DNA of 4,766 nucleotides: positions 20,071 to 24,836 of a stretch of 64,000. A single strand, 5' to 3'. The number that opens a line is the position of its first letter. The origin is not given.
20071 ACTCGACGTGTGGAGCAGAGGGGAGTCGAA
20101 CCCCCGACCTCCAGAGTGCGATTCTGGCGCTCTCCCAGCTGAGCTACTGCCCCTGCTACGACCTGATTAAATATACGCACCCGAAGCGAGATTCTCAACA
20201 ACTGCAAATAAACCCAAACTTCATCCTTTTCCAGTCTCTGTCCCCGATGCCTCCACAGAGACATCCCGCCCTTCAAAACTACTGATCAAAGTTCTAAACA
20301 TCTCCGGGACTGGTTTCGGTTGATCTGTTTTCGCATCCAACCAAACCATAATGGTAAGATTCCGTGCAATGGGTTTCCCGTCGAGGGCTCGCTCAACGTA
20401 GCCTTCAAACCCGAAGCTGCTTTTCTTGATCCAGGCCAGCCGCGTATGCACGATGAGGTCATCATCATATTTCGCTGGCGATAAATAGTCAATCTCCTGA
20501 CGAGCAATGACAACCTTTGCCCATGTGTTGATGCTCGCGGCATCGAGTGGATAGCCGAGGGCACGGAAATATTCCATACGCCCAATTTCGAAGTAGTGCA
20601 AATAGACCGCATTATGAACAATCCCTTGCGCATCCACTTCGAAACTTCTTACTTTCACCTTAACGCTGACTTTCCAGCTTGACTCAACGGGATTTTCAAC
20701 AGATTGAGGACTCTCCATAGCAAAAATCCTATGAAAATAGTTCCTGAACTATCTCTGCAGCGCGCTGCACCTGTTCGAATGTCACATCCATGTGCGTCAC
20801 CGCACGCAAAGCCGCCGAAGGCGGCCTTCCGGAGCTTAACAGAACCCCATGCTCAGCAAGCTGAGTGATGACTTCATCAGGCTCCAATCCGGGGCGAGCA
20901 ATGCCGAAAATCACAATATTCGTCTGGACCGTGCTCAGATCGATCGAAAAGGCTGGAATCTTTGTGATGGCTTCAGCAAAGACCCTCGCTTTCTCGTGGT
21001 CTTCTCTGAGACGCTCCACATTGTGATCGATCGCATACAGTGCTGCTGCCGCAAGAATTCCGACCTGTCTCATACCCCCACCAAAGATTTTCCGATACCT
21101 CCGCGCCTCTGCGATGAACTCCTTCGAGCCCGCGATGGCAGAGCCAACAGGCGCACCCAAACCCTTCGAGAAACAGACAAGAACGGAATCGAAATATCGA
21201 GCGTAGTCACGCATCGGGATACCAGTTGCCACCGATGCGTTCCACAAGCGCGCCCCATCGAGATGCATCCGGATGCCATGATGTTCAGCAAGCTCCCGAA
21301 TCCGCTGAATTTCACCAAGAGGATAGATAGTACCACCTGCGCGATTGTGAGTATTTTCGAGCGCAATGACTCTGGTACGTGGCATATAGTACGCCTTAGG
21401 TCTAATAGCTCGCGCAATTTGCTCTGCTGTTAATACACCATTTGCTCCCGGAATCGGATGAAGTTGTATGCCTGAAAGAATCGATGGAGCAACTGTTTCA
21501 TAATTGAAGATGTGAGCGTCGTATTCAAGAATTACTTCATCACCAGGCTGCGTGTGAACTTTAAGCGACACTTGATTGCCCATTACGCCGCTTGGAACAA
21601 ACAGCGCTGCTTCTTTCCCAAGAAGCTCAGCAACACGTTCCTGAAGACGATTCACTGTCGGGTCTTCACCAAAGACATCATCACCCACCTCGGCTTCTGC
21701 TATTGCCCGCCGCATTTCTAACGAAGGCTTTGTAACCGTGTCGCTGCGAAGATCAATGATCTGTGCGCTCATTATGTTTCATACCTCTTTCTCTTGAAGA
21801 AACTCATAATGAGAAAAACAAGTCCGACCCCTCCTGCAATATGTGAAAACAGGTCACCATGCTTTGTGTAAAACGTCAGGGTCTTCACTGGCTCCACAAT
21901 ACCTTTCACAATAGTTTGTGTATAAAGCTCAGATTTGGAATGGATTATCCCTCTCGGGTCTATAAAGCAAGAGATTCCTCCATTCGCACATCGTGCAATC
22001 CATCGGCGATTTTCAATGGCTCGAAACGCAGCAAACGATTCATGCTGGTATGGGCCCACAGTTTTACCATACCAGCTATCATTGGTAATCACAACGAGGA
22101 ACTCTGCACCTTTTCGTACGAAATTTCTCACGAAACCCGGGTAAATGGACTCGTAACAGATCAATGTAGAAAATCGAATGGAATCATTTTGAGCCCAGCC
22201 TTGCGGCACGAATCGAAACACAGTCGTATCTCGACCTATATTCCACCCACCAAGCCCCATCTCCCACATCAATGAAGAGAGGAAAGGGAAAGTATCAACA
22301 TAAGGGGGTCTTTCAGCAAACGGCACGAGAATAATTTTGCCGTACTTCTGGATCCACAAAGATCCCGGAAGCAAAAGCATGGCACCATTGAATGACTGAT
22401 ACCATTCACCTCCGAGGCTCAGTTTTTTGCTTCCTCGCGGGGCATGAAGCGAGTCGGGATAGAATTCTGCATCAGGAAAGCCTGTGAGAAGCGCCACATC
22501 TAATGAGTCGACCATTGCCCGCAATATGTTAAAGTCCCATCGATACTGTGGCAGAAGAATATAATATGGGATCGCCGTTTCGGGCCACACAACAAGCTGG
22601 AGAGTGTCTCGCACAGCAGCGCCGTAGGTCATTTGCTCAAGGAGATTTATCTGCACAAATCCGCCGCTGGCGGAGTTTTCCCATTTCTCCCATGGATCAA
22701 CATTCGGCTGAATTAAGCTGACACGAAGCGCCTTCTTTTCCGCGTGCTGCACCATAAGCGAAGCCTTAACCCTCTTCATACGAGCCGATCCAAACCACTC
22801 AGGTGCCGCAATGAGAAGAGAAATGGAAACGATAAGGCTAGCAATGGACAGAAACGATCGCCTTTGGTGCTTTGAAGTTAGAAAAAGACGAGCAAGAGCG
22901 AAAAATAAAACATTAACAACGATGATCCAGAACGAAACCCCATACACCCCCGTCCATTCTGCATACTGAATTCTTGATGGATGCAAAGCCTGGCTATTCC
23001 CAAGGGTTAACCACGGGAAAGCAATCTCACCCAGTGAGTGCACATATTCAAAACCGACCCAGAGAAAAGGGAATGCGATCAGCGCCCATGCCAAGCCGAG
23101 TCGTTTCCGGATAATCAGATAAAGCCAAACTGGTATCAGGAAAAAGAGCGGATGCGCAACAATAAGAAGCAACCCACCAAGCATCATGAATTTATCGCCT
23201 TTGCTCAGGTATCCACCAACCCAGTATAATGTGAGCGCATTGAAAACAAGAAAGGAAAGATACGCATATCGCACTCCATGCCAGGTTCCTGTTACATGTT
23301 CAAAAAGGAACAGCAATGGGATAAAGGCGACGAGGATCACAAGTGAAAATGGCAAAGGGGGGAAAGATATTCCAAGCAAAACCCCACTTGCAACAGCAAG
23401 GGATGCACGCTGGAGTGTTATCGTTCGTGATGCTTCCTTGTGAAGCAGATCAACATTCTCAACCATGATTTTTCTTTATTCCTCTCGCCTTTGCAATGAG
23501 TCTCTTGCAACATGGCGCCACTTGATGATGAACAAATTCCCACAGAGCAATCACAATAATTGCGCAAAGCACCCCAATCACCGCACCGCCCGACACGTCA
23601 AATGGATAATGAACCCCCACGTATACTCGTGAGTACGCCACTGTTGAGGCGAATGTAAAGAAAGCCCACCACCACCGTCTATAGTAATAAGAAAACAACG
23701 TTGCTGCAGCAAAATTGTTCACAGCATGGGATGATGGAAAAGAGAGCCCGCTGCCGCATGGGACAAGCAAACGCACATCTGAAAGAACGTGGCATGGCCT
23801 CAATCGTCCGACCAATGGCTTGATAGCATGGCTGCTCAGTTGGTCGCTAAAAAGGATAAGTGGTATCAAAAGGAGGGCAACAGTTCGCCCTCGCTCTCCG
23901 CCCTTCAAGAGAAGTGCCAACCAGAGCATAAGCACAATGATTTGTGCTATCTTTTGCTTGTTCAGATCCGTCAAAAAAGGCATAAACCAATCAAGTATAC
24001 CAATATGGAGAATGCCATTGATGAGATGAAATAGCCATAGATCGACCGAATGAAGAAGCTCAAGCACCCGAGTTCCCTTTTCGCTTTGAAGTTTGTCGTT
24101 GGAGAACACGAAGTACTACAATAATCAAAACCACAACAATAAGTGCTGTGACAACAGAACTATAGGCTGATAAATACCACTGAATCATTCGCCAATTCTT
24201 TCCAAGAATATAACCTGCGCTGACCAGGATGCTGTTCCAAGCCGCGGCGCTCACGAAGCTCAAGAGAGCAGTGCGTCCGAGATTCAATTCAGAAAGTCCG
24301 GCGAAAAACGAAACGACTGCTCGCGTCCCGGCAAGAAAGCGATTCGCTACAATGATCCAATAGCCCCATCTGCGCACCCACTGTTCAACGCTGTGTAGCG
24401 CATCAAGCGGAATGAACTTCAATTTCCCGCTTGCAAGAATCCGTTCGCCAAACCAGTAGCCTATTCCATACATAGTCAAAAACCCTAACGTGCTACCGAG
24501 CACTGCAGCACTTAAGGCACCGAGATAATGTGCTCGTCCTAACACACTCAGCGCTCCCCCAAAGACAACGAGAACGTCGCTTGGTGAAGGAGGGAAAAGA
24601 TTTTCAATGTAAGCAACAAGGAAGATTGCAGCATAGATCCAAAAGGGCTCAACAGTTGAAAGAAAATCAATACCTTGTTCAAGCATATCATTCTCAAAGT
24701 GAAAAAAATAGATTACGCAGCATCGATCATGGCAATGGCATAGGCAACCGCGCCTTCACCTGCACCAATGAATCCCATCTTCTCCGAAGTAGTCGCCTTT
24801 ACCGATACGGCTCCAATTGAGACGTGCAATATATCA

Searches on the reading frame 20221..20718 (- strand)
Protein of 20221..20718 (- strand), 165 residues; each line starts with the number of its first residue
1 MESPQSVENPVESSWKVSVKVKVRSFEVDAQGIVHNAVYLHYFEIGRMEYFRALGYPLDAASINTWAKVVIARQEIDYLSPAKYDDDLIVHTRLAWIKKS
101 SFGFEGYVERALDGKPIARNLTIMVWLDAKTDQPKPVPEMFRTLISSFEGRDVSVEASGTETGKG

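Call 41: search_protein_families(library=pfam, proteins=[window:20221-20718:-], max_evalue=0.00001)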
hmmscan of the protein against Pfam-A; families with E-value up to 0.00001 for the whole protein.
window:20221-20718:- (165 aa): 2 families
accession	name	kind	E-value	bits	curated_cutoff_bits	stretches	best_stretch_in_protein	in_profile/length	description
PF13279.12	4HBT_2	-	1.3e-20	74.5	25.5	1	27-142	5-119/122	Thioesterase-like superfamily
PF03061.28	4HBT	-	7.3e-14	52.3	20.6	1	31-108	1-70/79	Thioesterase superfamily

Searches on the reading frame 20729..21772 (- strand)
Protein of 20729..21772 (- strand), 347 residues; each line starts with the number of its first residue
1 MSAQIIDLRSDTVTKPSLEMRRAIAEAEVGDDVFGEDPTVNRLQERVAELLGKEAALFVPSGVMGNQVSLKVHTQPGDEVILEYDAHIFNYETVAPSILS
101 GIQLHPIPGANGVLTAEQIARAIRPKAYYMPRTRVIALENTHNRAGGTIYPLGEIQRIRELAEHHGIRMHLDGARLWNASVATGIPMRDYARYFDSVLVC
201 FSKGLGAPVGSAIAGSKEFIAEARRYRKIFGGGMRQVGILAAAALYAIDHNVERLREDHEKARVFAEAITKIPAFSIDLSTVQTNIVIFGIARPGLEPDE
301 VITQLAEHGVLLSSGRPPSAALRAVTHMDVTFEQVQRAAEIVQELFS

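Call 42: search_protein_families(library=pfam, proteins=[window:20729-21772:-], max_evalue=0.00001)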
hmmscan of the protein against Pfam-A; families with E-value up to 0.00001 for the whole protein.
window:20729-21772:- (347 aa): 3 families
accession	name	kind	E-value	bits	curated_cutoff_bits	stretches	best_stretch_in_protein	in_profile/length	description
PF01212.27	Beta_elim_lyase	-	6.4e-108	360.9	27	1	7-288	1-284/288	Beta-eliminating lyase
PF00155.27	Aminotran_1_2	-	4.7e-13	49.5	19.7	1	36-340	40-359/361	Aminotransferase class I and II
PF00266.25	Aminotran_5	-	2.6e-06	27.1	21.5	0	43-174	48-177/371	Aminotransferase class-V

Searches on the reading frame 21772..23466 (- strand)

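Call 42: search_protein_families(library=pfam, proteins=[window:21772-23466:-], max_evalue=0.00001)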
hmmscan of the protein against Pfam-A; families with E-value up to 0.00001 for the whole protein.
window:21772-23466:- (564 aa): 2 families
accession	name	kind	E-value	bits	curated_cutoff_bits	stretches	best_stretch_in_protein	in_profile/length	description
PF20154.4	LNT_N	-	7.8e-33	114.3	27.1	1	27-187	1-159/159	Apolipoprotein N-acyltransferase N-terminal domain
PF00795.27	CN_hydrolase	-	9.9e-27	94.3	23.2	1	260-519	13-241/256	Carbon-nitrogen hydrolase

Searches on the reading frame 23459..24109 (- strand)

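Call 42: search_protein_families(library=pfam, proteins=[window:23459-24109:-], max_evalue=0.00001)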
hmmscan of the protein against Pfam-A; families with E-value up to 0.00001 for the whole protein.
window:23459-24109:- (216 aa): 2 families
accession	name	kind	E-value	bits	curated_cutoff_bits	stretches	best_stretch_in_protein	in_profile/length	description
PF01569.27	PAP2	-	6.6e-23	81.3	27.2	1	79-189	2-124/130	PAP2 superfamily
PF14378.12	PAP2_3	-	2.4e-07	31.2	27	1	122-184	125-189/190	PAP2 superfamily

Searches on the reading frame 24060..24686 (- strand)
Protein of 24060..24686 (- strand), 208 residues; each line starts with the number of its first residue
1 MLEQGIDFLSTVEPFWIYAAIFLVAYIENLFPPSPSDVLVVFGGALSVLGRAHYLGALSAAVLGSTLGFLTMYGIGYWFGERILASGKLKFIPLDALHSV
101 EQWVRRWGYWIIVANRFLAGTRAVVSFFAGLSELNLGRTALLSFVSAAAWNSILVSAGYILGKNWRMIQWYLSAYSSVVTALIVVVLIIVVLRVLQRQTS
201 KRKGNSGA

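Call 42: search_protein_families(library=pfam, proteins=[window:24060-24686:-], max_evalue=0.00001)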
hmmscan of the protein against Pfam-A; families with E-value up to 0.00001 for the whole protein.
window:24060-24686:- (208 aa): 1 family
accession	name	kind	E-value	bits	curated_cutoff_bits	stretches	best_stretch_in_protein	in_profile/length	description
PF09335.16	VTT_dom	-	6e-15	56.3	33.9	1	35-159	2-122/123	VTT domain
